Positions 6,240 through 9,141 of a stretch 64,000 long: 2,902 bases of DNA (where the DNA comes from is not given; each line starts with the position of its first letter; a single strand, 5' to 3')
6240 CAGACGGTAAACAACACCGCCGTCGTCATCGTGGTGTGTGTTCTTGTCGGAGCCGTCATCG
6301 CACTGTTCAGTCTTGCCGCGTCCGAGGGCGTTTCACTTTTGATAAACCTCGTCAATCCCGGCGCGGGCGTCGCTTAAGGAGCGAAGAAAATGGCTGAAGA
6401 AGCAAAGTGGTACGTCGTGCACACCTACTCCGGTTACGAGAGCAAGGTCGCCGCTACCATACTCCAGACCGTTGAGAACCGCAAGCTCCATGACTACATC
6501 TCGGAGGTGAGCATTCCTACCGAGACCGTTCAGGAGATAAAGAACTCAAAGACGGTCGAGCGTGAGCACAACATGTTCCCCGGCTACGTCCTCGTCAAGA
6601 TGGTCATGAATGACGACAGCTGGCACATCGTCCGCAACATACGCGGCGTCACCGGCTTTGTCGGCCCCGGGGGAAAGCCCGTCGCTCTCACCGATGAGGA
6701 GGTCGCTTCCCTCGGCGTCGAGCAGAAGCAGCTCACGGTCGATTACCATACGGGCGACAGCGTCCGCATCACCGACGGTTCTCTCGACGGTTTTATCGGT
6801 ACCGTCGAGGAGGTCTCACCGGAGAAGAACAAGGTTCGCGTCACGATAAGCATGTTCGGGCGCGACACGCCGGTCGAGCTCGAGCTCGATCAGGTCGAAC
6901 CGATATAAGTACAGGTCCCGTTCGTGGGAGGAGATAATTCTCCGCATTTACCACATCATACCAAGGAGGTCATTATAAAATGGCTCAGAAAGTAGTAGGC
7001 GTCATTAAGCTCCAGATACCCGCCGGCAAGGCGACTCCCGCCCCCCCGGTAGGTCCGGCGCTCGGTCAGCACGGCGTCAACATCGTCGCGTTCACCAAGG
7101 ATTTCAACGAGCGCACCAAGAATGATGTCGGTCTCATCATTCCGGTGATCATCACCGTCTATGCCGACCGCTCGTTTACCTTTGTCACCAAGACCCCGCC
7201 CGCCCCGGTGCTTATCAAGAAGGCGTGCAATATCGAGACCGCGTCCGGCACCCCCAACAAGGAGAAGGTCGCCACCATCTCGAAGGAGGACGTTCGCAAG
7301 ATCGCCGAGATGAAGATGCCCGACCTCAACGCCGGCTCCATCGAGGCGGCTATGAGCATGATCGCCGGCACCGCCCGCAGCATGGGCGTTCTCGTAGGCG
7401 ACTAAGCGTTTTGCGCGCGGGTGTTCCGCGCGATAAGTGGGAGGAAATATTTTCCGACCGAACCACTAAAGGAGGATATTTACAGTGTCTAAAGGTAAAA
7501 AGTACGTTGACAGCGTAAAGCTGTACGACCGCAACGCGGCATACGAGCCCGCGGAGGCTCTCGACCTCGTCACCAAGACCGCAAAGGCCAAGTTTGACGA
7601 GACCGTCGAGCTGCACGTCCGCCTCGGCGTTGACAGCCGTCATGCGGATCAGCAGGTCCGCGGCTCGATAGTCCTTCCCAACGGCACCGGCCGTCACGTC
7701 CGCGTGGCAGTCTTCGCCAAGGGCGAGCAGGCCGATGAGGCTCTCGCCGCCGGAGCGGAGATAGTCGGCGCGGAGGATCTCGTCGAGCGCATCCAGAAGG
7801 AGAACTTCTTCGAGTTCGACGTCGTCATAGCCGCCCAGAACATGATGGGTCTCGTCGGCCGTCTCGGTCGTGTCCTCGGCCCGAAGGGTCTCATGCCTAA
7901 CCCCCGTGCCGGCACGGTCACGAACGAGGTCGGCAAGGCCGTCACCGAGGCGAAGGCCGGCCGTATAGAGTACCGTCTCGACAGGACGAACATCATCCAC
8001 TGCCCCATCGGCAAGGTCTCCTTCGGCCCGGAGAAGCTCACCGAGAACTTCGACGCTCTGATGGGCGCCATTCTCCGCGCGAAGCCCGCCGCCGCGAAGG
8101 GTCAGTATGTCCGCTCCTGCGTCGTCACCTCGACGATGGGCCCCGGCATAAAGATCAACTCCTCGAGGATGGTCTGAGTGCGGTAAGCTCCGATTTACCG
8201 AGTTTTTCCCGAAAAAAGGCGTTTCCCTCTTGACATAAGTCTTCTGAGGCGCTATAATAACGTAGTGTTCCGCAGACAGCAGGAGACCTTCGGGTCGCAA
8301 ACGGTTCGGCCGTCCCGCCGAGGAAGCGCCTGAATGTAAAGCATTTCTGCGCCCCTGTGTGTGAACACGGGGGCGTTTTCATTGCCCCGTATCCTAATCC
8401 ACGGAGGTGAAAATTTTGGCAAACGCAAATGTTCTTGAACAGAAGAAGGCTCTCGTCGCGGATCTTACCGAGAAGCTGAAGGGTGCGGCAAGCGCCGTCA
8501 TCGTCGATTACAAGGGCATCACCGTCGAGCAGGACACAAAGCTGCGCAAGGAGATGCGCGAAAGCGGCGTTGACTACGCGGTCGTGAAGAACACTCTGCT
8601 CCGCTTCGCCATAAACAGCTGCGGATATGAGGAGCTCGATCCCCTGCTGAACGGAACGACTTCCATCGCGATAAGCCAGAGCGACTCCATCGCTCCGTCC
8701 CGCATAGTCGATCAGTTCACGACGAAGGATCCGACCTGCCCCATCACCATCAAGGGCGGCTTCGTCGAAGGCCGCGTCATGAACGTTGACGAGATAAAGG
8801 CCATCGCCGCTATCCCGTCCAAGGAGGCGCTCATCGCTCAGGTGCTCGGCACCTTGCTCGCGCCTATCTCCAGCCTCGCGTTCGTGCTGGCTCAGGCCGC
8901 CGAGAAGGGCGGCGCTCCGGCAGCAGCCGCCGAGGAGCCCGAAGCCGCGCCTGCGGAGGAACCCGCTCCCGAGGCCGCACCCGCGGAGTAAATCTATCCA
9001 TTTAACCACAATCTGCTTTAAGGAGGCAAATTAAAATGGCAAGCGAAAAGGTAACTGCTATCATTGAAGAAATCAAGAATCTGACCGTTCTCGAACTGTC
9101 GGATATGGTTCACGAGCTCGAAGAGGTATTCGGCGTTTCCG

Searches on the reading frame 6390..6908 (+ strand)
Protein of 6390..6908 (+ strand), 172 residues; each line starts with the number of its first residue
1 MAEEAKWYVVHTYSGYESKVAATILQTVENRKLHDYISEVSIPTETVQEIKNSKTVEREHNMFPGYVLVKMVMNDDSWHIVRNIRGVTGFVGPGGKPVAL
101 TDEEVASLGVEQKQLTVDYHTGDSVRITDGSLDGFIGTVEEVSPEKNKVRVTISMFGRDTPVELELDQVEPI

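Call 20: search_protein_families(library=pfam, proteins=[window:6390-6908:+], max_evalue=0.0001)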
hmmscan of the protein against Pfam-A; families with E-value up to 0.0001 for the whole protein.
window:6390-6908:+ (172 aa): 2 families
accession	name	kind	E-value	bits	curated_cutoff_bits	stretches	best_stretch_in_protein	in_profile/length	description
PF02357.24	NusG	-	3.9e-30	104.6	22.2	1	6-107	2-91/93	Transcription termination factor nusG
PF00467.35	KOW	-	8.9e-07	28.9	22.3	1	122-151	2-31/32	KOW motif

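Call 70: list_cluster_members(proteins=[window:6390-6908:+, window:6980-7405:+, window:9036-9413:+, window:52562-55495:+, window:55551-56834:+, window:35047-35736:-, P0074])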
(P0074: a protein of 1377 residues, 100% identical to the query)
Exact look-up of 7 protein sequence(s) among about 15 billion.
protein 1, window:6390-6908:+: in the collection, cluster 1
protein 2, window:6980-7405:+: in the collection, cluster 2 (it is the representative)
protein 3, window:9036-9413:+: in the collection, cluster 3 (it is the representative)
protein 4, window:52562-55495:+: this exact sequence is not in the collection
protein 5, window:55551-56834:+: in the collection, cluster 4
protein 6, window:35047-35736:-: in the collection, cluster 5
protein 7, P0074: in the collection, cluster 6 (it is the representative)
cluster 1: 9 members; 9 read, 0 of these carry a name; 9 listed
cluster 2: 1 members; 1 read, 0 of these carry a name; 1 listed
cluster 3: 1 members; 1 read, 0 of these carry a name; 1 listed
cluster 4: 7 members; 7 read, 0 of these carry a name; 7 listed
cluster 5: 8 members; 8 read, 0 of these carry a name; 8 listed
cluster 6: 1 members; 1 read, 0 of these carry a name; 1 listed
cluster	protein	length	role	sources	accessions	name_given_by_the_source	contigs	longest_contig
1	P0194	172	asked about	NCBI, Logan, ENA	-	-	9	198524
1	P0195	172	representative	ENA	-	-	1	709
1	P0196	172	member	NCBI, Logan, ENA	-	-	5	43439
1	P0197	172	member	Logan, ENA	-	-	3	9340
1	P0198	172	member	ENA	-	-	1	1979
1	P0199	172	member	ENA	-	-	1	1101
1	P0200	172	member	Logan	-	-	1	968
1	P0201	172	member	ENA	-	-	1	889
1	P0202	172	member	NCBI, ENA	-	-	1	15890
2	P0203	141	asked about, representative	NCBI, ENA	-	-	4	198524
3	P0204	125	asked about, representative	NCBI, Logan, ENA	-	-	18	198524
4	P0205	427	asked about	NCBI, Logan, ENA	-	-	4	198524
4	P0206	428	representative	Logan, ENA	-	-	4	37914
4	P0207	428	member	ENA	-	-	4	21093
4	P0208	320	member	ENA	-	-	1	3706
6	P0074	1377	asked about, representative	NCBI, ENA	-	-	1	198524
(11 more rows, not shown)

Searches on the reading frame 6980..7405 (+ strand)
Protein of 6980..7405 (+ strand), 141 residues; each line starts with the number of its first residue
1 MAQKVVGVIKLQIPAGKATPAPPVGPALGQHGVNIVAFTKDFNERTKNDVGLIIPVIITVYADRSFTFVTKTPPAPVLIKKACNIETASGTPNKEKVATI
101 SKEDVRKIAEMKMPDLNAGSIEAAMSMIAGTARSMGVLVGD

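Call 20: search_protein_families(library=pfam, proteins=[window:6980-7405:+], max_evalue=0.0001)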
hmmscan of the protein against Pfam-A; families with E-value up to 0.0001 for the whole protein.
window:6980-7405:+ (141 aa): 2 families
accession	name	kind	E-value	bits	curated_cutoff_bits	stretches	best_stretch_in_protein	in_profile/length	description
PF03946.19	Ribosomal_L11_N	-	5.8e-29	100.1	32.9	1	9-66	1-58/58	Ribosomal protein L11, N-terminal domain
PF00298.24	Ribosomal_L11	-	3.3e-28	98.4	21.4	1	71-139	1-69/69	Ribosomal protein L11, RNA binding domain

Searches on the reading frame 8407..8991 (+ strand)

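Call 20: search_protein_families(library=pfam, proteins=[window:8407-8991:+], max_evalue=0.0001)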
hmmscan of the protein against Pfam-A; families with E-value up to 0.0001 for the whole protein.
window:8407-8991:+ (194 aa): 1 family
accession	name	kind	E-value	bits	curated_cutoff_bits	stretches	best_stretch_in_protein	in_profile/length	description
PF00466.25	Ribosomal_L10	-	4.9e-26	91.2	22.8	1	11-104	4-98/100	Ribosomal protein L10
